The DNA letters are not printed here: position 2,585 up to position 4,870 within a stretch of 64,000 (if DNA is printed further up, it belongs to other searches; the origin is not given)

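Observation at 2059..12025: A hydantoinase B, omega-aminotransferase, hydantoinase A operon with GntR regulator and TRAP transporter resembles ATP-dependent lactamase (caprolactamase-type) catabolic loci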

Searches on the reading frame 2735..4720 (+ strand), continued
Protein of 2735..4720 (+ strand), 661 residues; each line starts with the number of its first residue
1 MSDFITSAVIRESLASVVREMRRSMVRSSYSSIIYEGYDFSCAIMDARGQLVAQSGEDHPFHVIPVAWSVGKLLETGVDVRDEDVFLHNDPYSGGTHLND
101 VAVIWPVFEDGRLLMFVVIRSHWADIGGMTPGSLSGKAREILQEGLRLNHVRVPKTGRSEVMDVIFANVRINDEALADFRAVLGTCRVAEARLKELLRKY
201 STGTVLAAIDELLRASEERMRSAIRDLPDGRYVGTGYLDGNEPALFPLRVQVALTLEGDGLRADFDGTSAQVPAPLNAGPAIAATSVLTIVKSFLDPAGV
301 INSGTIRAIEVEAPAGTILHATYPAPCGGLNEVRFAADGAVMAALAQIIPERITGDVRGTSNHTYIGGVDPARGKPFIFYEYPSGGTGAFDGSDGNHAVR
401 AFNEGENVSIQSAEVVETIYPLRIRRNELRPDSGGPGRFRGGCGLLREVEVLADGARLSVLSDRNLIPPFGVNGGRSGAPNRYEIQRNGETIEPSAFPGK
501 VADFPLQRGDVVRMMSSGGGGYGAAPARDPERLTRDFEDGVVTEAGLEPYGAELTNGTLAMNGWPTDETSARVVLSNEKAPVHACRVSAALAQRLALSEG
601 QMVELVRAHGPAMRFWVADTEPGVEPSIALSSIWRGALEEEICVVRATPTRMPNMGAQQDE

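Call 59: search_protein_families(library=ncbifam, proteins=[L040:5595-5987:-, L040:3219-4700:-, L042:10344-11369:+, L039:6477-7991:+], max_evalue=1e-10)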
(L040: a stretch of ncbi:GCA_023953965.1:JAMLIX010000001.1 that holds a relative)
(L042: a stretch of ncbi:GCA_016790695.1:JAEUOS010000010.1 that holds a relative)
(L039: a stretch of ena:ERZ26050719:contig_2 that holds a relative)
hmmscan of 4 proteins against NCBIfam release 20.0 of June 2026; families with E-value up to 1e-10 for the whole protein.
L040:5595-5987:- (130 aa): 0 families

L040:3219-4700:- (493 aa): 40 families (the best 25 are shown)
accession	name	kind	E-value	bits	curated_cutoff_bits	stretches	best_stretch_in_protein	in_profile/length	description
TIGR01804.1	BADH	equivalog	6.6e-148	493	668.6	1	8-472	2-466/467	betaine-aldehyde dehydrogenase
TIGR02299.1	HpaE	equivalog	2.7e-143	478.1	638.35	1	6-482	3-481/488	5-carboxymethyl-2-hydroxymuconate semialdehyde dehydrogenase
NF009725.0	PRK13252.1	equivalog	2.4e-142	474.8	593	1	5-478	8-480/488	betaine-aldehyde dehydrogenase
NF045736.1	PaDhStyDRhodo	equivalog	5.9e-137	457.1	800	1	8-475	7-475/479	phenylacetaldehyde dehydrogenase StyD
NF045735.1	PaDhStyDPseudo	equivalog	1.5e-136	455.9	850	1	7-476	6-480/483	phenylacetaldehyde dehydrogenase StyD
NF010000.0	PRK13473.1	subfamily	8.3e-130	433.6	615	1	6-477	5-472/475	aminobutyraldehyde dehydrogenase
NF050026.1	AcaldDHExaC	equivalog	3.1e-121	405.4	900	1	3-480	15-496/503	acetaldehyde dehydrogenase ExaC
TIGR03216.1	OH_muco_semi_DH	equivalog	2.8e-119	398.9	693.25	1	6-476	3-478/481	2-hydroxymuconic semialdehyde dehydrogenase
NF007352.0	PRK09847.1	equivalog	3.5e-117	391.9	850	1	8-478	24-492/495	aldehyde dehydrogenase PuuC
NF042993.1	AlphKGSA_gudD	equivalog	2.9e-114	382.5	770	1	2-477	2-480/481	alpha-ketoglutaric semialdehyde dehydrogenase GucD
NF052305.1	DioxValDhHalo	equivalog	2.8e-112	376.1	750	1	4-478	5-482/483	2,5-dioxovalerate dehydrogenase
TIGR01780.1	SSADH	subfamily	3.6e-112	375.5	646.35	1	25-471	3-446/448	succinate-semialdehyde dehydrogenase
NF006916.0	PRK09407.1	equivalog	3.4e-104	349.3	521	1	21-475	36-490/526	succinic semialdehyde dehydrogenase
NF007497.0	PRK10090.1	equivalog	8.3e-104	348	500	1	4-478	7-478/480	aldehyde dehydrogenase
TIGR03374.1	ABALDH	equivalog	1.4e-103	347.3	909.3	1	15-461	12-455/472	aminobutyraldehyde dehydrogenase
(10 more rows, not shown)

L042:10344-11369:+ (341 aa): 0 families

L039:6477-7991:+ (504 aa): 26 families (the best 25 are shown)
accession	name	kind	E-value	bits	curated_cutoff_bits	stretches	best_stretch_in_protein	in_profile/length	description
NF005565.0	PRK07235.1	subfamily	1.4e-228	759.6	545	1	1-503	1-505/506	amidase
TIGR00132.1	gatA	equivalog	7.4e-76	255.8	481.1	1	75-496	47-461/466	Asp-tRNA(Asn)/Glu-tRNA(Gln) amidotransferase subunit GatA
NF004815.0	PRK06169.1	equivalog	5.5e-68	229.6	506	2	80-320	67-306/471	amidase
NF005688.0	PRK07488.1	equivalog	8e-61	206.4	532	1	81-482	68-449/474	indoleacetamide hydrolase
TIGR02715.1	amido_AtzE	subfamily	3.6e-56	191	425.75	1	79-303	56-280/452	AtzE family amidohydrolase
NF005450.0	PRK07042.1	equivalog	3.7e-56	190.5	458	1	80-319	64-298/464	amidase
NF006631.0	PRK09201.1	equivalog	4.7e-55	187.1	461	1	78-302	62-286/466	AtzE family amidohydrolase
NF006006.0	PRK08137.1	equivalog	1e-54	186.3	534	1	81-316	94-335/529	amidase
NF005687.0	PRK07487.1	subfamily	1.6e-48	165.7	428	1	78-494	62-451/468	amidase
NF006169.0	PRK08310.1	equivalog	7.7e-48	163.8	391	1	77-253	15-193/395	amidase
NF005460.0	PRK07056.1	subfamily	1.2e-47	162.9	447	1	81-319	67-296/457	amidase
NF005686.0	PRK07486.1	subfamily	3.1e-47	161.4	465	1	79-322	71-315/486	amidase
NF004816.0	PRK06170.1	equivalog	2.9e-46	158.1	503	1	81-492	70-475/493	amidase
NF005899.0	PRK07869.1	equivalog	1.7e-45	155.7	418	1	80-321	66-302/471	amidase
NF004622.0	PRK05962.1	equivalog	8.4e-43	146.8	463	1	81-493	46-422/431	amidase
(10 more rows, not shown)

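Call 65: search_solved_structures(query=L040:5595-5987:-, max_evalue=1)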
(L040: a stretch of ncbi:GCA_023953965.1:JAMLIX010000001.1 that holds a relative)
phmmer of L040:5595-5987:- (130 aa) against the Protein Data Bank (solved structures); distinct sequences matched with E-value up to 1: 29.
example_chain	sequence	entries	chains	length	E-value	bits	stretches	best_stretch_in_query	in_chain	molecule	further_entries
7tvk_A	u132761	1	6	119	2.2e-32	115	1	2-121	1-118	Malonate Semialdehyde Decarboxylase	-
9c4l_A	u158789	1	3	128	1.1e-29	106.3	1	2-130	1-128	Alr4568 protein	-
4lkb_F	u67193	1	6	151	4.7e-29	104.3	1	1-130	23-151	hypothetical protein alr4568/putative 4-Oxalocrotonate Tautomerase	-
9c6d_A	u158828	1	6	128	2e-28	102.2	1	2-130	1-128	Tautomerase family protein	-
7yxv_A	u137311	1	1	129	2.5e-25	92.3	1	1-130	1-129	Anthranilate synthase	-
1mww_A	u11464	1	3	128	8.2e-21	77.7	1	5-123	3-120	HYPOTHETICAL PROTEIN HI1388.1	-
7puo_A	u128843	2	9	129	0.00013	25.3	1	64-122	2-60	2-hydroxymuconate tautomerase,Chains: A,B,C,D,E,F,2-hydroxymuconate tautomerase | 2-hydroxymuconate tautomerase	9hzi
3mjz_A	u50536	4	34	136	0.00026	24.3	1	17-114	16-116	FG41 Malonate Semialdehyde Decarboxylase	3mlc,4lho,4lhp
2x4k_A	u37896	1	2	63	0.00077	22.8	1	63-116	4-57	4-OXALOCROTONATE TAUTOMERASE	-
6vvr_A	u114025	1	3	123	0.0011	22.3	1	17-114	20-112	Tautomerase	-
6ghw_A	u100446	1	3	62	0.0022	21.4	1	64-122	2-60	2-hydroxymuconate tautomerase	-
1bjp_A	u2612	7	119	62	0.0023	21.3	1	64-122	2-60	4-OXALOCROTONATE TAUTOMERASE | 2-hydroxymuconate tautomerase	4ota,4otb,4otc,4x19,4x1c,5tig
6fps_A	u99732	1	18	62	0.0039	20.5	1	64-122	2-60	2-hydroxymuconate tautomerase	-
6bgn_A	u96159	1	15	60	0.0042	20.4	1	64-120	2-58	2-hydroxymuconate tautomerase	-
2fm7_A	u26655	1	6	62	0.0062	19.9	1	64-122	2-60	4-Oxalocrotonate Tautomerase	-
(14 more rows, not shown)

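Call 66: search_solved_structures(query=L042:10344-11369:+, max_evalue=1)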
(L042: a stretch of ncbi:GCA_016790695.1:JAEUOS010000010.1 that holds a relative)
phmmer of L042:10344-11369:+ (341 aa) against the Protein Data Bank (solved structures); distinct sequences matched with E-value up to 1: 3.
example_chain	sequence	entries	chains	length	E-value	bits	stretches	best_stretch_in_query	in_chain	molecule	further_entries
6tep_A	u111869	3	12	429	0.4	13.1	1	33-114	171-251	Galactokinase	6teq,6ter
8oqw_A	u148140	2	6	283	0.72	12.2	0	50-135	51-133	ATPase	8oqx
8ow9_B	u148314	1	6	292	0.76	12.1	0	50-135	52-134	Putative novel MurNAc kinase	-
